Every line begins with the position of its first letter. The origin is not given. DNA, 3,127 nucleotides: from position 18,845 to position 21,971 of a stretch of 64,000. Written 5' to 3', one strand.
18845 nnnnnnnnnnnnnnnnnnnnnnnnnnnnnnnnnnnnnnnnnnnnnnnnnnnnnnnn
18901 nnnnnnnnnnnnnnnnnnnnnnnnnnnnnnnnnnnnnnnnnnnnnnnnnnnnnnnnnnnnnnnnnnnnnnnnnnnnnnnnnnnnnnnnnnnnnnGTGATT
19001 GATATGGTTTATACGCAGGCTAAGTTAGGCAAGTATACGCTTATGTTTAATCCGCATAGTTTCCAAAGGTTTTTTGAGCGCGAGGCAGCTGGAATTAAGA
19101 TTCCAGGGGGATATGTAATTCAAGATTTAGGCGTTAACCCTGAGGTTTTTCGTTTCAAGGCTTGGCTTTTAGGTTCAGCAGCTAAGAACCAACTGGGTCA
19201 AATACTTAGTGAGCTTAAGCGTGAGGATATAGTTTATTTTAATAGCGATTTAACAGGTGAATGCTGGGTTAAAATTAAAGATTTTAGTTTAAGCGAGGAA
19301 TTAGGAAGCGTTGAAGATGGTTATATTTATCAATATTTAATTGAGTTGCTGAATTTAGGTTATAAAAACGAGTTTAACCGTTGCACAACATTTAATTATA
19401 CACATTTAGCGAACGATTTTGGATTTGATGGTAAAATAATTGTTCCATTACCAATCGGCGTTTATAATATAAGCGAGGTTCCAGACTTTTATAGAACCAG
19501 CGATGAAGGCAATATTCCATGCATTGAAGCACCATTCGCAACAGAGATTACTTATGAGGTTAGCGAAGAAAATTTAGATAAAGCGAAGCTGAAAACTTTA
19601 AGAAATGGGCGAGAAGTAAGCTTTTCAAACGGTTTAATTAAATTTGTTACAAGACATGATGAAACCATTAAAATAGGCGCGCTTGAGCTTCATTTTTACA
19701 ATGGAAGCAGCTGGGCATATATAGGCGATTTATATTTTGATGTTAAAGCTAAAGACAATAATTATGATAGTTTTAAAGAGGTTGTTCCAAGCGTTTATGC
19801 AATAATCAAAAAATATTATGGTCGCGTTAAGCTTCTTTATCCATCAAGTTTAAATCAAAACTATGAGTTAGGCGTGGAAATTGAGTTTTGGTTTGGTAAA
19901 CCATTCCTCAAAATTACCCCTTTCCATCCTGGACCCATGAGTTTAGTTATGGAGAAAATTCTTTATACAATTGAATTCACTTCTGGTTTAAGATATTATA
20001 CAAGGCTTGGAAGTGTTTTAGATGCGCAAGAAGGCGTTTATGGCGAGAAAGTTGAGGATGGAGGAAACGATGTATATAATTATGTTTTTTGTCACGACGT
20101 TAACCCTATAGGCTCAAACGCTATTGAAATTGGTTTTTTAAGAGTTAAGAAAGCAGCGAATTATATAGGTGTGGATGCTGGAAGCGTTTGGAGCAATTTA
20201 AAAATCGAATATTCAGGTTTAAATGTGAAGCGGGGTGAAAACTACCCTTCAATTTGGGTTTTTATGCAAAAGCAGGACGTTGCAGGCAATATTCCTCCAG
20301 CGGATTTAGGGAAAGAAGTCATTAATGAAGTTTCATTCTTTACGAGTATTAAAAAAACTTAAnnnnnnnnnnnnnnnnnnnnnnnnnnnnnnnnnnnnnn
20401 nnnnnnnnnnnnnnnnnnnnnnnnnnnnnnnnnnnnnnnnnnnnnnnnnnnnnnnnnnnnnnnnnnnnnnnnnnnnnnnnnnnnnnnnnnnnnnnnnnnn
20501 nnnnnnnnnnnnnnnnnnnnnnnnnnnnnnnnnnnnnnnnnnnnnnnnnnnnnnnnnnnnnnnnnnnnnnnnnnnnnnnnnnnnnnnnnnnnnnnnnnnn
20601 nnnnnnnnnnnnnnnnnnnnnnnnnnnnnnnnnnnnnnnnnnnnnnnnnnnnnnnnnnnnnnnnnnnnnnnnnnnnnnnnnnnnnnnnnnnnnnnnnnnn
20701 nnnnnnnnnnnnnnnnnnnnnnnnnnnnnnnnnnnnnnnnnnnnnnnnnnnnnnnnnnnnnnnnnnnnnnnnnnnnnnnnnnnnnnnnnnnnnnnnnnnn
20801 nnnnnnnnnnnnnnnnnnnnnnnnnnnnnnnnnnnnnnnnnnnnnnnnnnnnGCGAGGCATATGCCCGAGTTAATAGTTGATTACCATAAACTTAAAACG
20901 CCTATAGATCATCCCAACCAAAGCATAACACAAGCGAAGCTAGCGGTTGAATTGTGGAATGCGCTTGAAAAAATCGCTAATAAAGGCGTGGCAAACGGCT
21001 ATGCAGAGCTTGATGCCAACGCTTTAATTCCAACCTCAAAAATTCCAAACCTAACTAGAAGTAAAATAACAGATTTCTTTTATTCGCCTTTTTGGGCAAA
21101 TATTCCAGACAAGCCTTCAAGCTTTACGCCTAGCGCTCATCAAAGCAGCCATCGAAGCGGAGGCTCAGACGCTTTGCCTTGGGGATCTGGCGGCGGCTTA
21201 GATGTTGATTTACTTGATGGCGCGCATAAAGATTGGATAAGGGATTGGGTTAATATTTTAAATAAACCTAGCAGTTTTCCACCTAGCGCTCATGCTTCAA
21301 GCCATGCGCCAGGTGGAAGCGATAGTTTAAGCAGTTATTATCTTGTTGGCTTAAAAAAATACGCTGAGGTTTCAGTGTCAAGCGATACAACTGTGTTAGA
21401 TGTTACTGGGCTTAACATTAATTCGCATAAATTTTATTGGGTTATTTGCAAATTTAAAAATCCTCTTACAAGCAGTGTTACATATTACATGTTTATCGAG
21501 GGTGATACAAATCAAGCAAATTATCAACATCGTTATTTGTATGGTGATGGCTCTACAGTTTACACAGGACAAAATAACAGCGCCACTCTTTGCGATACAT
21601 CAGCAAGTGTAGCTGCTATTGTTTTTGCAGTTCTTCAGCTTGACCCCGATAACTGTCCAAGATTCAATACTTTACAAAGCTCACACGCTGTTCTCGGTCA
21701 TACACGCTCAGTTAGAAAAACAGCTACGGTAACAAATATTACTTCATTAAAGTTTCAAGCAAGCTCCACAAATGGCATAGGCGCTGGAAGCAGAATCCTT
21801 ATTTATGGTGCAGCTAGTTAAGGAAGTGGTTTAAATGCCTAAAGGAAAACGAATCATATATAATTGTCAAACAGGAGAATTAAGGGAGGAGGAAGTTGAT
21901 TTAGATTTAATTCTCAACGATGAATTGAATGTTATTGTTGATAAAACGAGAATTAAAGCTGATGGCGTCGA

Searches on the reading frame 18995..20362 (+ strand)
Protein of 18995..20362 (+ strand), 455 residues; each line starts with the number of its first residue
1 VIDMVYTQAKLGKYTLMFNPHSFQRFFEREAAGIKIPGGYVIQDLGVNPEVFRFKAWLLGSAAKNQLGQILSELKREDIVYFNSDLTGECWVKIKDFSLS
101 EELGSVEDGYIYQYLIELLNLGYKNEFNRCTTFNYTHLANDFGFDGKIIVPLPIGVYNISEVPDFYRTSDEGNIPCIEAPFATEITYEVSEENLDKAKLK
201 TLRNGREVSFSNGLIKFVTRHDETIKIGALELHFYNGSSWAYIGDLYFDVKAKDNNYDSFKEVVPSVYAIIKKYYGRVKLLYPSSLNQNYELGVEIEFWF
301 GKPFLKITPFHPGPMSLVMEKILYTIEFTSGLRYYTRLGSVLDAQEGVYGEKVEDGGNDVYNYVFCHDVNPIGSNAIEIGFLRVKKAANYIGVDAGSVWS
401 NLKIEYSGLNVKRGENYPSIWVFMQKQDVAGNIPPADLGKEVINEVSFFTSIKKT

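Call 20: search_protein_families(library=pfam, proteins=[window:18995-20362:+], max_evalue=0.01)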
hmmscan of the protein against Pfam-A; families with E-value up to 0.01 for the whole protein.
window:18995-20362:+ (455 aa): 0 families

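Call 88: search_protein_families(library=phrogs, proteins=[window:18995-20362:+], max_evalue=0.001)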
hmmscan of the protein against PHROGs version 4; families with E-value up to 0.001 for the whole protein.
window:18995-20362:+ (455 aa): 0 families

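Call 100: find_homologous_proteins(query=window:18995-20362:+, max_evalue=1e-10)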
Query window:18995-20362:+ (455 aa): 2 proteins with E <= 1e-10 among 4759 candidates.
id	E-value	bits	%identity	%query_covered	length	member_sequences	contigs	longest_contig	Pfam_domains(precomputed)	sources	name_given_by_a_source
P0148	0.0e+0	1029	99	99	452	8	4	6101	-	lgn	-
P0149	5.5e-231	785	74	99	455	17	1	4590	-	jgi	jgi:hypothetical protein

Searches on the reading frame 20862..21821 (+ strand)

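Call 33: search_protein_families(library=pfam, proteins=[window:20862-21821:+], max_evalue=0.01)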
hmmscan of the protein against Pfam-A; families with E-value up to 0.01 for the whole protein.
window:20862-21821:+ (319 aa): 0 families

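Call 88: search_protein_families(library=phrogs, proteins=[window:20862-21821:+], max_evalue=0.001)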
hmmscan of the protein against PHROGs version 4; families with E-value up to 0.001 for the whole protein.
window:20862-21821:+ (319 aa): 2 families
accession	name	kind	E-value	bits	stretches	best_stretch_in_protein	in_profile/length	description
phrog_8443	-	tail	9.7e-06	25.7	1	108-208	216-318/636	tail fiber protein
phrog_13892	-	tail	0.0003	20.9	1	34-63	453-482/676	minor tail protein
